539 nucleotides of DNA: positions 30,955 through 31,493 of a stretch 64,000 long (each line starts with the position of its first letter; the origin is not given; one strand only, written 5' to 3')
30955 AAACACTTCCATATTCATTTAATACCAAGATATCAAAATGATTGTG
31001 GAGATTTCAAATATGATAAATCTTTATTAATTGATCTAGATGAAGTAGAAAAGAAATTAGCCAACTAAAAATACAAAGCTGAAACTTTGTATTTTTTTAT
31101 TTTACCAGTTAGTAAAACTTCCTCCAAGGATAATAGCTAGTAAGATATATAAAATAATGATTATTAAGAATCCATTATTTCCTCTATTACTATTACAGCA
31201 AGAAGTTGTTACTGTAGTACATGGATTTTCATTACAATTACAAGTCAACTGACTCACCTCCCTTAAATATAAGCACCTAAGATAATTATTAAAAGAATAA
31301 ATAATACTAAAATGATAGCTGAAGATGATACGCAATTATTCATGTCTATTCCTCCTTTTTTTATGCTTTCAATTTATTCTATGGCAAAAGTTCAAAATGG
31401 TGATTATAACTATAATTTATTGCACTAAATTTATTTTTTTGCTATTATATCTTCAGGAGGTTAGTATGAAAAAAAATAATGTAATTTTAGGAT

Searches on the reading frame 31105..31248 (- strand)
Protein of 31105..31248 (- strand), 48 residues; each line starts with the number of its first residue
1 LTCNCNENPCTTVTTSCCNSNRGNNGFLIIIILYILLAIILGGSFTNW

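Call 60: search_protein_families(library=pfam, proteins=[window:31105-31248:-], max_evalue=10)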
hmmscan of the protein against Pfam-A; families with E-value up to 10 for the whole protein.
seq(48 aa): 2 families
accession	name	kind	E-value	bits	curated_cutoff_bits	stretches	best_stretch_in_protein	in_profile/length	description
PF09680.15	YjcZ_2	-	0.0028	17.6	21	1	23-45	2-23/24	Family of unknown function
PF11027.13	DUF2615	-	0.039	14.5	23.4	1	4-41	31-68/104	Protein of unknown function (DUF2615)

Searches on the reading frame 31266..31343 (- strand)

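Call 60: search_protein_families(library=pfam, proteins=[window:31266-31343:-], max_evalue=10)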
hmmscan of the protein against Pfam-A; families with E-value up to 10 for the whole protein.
seq(26 aa): 1 family
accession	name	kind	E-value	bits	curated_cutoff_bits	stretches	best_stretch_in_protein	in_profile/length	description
PF09680.15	YjcZ_2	-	0.00024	21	21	1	9-21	7-19/24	Family of unknown function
